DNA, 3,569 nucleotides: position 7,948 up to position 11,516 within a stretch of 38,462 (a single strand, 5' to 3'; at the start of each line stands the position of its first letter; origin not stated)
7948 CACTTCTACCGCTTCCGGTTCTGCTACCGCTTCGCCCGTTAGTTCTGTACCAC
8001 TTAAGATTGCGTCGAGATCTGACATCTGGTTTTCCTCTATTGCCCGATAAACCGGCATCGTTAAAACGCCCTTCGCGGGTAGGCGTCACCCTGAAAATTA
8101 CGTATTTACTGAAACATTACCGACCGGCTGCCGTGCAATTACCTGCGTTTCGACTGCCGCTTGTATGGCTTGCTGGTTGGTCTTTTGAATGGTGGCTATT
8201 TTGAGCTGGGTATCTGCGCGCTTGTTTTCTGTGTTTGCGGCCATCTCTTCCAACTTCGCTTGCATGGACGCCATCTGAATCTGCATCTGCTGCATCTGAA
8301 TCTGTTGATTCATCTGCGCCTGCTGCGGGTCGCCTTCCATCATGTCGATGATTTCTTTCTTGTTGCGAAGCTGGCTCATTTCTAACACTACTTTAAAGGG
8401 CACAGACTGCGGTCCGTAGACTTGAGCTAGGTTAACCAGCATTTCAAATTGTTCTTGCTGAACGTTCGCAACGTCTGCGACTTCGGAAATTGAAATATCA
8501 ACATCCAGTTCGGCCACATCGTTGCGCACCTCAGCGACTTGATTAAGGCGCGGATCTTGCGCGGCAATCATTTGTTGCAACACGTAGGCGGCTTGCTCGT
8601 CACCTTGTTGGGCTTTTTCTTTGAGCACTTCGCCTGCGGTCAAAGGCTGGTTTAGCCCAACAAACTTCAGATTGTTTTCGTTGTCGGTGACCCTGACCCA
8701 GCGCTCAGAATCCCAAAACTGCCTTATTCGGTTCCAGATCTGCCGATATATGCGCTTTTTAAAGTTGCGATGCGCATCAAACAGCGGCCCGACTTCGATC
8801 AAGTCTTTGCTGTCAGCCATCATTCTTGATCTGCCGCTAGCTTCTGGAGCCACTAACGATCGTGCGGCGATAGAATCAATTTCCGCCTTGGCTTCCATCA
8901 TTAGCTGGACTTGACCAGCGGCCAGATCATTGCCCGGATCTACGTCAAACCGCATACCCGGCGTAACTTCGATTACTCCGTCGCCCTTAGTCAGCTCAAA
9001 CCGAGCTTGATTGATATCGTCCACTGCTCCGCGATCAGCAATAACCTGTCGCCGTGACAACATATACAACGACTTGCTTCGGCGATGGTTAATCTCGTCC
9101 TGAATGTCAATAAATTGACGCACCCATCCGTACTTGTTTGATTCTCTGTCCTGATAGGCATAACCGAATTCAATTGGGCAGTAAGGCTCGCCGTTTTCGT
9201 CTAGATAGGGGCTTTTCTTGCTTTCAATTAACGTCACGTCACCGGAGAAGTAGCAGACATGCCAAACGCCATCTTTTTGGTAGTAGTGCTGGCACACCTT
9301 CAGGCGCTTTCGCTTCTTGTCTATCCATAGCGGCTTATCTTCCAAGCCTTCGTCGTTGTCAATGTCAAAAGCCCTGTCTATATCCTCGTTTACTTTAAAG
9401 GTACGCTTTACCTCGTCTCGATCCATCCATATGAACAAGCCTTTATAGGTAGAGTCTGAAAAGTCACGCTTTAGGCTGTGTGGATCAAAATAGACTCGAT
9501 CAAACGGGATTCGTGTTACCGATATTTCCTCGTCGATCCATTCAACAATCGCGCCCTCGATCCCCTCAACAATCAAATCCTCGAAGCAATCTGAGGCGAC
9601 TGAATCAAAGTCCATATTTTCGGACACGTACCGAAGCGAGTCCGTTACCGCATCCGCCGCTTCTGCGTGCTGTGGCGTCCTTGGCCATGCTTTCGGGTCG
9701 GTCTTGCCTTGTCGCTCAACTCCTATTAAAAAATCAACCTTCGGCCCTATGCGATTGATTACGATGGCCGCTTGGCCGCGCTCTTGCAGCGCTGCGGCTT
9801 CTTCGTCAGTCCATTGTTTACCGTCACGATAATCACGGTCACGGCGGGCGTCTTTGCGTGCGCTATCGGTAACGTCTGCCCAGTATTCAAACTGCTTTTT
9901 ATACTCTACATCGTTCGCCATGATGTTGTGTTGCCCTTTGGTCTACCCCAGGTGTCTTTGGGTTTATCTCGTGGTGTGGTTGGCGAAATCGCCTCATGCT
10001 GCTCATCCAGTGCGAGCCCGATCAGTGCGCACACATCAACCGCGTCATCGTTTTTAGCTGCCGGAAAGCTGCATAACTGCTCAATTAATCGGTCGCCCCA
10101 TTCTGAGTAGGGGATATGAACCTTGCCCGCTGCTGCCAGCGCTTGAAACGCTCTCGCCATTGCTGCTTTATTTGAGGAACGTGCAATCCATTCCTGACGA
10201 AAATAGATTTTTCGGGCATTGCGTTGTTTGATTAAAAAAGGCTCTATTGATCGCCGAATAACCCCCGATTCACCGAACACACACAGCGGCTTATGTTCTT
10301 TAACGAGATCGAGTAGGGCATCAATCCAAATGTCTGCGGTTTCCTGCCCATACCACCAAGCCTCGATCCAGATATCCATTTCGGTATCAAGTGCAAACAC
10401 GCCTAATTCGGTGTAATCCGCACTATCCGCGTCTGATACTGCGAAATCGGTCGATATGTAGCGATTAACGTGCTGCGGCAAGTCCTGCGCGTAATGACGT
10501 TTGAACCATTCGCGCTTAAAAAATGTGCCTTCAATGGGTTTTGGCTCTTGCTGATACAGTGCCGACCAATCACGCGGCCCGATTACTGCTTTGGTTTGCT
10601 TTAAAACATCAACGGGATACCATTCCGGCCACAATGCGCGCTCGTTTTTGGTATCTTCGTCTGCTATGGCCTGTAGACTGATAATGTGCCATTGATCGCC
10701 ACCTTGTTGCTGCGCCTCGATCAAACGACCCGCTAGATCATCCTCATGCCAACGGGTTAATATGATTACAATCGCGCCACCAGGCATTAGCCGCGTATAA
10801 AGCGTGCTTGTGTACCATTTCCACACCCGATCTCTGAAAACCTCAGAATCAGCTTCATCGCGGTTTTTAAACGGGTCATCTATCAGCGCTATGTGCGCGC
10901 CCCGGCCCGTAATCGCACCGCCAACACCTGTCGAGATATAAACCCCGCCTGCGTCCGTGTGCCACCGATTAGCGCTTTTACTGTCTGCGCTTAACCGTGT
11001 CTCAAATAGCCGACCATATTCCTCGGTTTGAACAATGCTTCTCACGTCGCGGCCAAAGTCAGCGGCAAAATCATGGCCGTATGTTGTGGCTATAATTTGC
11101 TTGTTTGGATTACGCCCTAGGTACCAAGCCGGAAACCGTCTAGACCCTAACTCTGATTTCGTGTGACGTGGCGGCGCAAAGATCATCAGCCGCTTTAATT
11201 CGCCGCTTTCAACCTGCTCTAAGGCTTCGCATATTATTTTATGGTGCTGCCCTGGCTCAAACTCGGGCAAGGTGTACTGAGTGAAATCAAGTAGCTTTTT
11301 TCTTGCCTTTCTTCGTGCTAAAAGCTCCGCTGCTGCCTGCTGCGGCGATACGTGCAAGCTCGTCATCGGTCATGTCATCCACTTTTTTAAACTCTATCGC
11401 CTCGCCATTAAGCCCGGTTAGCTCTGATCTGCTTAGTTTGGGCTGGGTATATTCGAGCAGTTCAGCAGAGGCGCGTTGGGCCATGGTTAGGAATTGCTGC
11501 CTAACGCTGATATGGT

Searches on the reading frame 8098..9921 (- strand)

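Call 60: search_protein_families(library=phrogs, proteins=[window:8098-9921:-], max_evalue=0.00001)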
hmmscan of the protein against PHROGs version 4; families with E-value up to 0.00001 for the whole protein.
window:8098-9921:- (607 aa): 2 families
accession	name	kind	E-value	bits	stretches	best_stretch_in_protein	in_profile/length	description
phrog_156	-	head and packaging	1.5e-87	295.6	1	6-595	14-649/681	portal protein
phrog_18470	-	head and packaging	5.4e-11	43.1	1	20-190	37-212/232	portal protein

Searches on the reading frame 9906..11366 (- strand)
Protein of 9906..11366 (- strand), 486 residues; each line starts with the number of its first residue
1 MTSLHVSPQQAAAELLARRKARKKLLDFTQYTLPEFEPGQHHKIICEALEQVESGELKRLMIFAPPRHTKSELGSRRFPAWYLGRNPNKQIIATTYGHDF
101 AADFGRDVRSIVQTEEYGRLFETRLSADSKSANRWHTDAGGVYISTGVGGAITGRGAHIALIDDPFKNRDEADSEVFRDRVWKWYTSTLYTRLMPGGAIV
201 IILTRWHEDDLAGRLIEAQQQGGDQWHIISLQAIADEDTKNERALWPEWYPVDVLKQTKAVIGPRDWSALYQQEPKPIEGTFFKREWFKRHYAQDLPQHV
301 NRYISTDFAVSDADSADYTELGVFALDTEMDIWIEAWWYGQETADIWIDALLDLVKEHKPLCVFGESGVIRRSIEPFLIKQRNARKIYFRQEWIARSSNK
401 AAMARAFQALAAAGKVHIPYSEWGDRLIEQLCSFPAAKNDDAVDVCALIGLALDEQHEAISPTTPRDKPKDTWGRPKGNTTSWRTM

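Call 59: search_dna_similar(query=window:9906-11366:-, collection=phages, mode=protein, max_rows=15)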
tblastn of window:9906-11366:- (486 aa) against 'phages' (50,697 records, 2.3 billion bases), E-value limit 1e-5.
Records with a match: 2357; places in all: 2362; records where one place covers at least 80% of the query: 464.
Best place of each record, by identity: <60% 2357.
By first word of the organism name: Mycobacterium 496; Escherichia 317; Microbacterium 273; Gordonia 185; Klebsiella 103; Vibrio 82; Bacteriophage 51; Acinetobacter 51; Brucella 41; Lactococcus 40; and 102 more.
By host as written in the record: Mycobacterium smegmatis mc2 155 348; - 178; Gordonia terrae 3612 145; Microbacterium foliorum NRRL B-24224 SEA 111; Microbacterium foliorum NRRL B-24224 104; Escherichia coli 90; Mycobacterium smegmatis mc#155 83; Escherichia coli DSM 12242 43; and 477 more.
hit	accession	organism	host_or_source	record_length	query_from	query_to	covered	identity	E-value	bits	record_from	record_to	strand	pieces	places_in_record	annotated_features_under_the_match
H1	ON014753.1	Pseudanabaena phage Pam1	Pseudanabaena sp.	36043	28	486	94%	51.4%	6e-138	444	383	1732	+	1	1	terminase large subunit | portal protein | terminase small subunit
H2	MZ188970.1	Phage CBW1004C-Prop1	-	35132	1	462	95%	49.3%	3e-134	433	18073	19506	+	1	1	terminase large subunit | terminase small subunit protein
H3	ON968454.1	Pseudanabaena phage Pan3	Pseudanabaena sp.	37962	27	473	92%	40.1%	9e-89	302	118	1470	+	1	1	terminase large subunit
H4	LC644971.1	Acetobacter phage phiAO1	Acetobacter orleanensis NBRC 3170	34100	27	447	87%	40.3%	3e-84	289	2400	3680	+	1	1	phage Terminase protein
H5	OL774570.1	Aeromonas phage phiA008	Aeromonas sp.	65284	35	473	90%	37.9%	2e-70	249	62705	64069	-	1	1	hypothetical protein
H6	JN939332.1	Brucella phage Pr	Brucella melitensis 16M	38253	35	470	90%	36.6%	3e-49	287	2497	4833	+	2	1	putative terminase large subunit | putative HNH endonuclease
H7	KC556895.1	Brucella phage R/C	Brucella canis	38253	35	470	90%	36.6%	3e-49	287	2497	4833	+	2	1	putative terminase large subunit | putative HNH endonuclease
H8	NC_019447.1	Brucella phage Pr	Brucella melitensis 16M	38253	35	470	90%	36.6%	3e-49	287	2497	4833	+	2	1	terminase large subunit | putative HNH endonuclease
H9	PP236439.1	Brucella phage A1_YZhang-2024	Brucella abortus S19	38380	35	470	90%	36.6%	3e-49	287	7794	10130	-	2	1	putative terminase large subunit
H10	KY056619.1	Brucella phage Iz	Brucella sp.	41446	35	470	90%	36.6%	3e-49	287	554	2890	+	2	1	terminase large subunit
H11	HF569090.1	Brucella phage R/C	Brucella sp.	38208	35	470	90%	36.6%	3e-49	287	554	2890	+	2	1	R/C_ORF02: putative terminase, large subunit | R/C_ORF03: putative HNH endonuclease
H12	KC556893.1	Brucella phage Bk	Brucella melitensis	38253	35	470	90%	36.6%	3e-49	287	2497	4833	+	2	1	putative terminase large subunit | putative HNH endonuclease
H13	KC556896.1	Brucella phage S708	Brucella suis S708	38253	35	470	90%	36.6%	3e-49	287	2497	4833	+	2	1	putative terminase large subunit | putative HNH endonuclease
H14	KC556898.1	Brucella phage Wb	Brucella abortus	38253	35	470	90%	36.6%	3e-49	287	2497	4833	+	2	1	putative terminase large subunit | putative HNH endonuclease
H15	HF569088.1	Brucella phage Bk2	Brucella sp.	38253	35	470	90%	36.6%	3e-49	287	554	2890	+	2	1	Bk2_ORF02: putative terminase, large subunit | Bk2_ORF03: putative HNH endonuclease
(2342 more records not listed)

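Call 60: search_protein_families(library=phrogs, proteins=[window:9906-11366:-], max_evalue=0.00001)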
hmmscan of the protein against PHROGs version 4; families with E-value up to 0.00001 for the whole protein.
window:9906-11366:- (486 aa): 5 families
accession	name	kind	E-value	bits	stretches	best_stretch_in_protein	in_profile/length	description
phrog_38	-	head and packaging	4.2e-103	347.5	1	13-463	256-713/760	terminase large subunit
phrog_4758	-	head and packaging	2.1e-70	237.9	1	11-238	11-240/243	terminase large subunit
phrog_30251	-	head and packaging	3.7e-32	112.4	1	20-319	16-321/799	terminase large subunit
phrog_5573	-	head and packaging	4.1e-23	83.1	1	221-446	7-227/250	terminase large subunit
phrog_979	-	head and packaging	3.8e-08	33.4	1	279-467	412-613/642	terminase large subunit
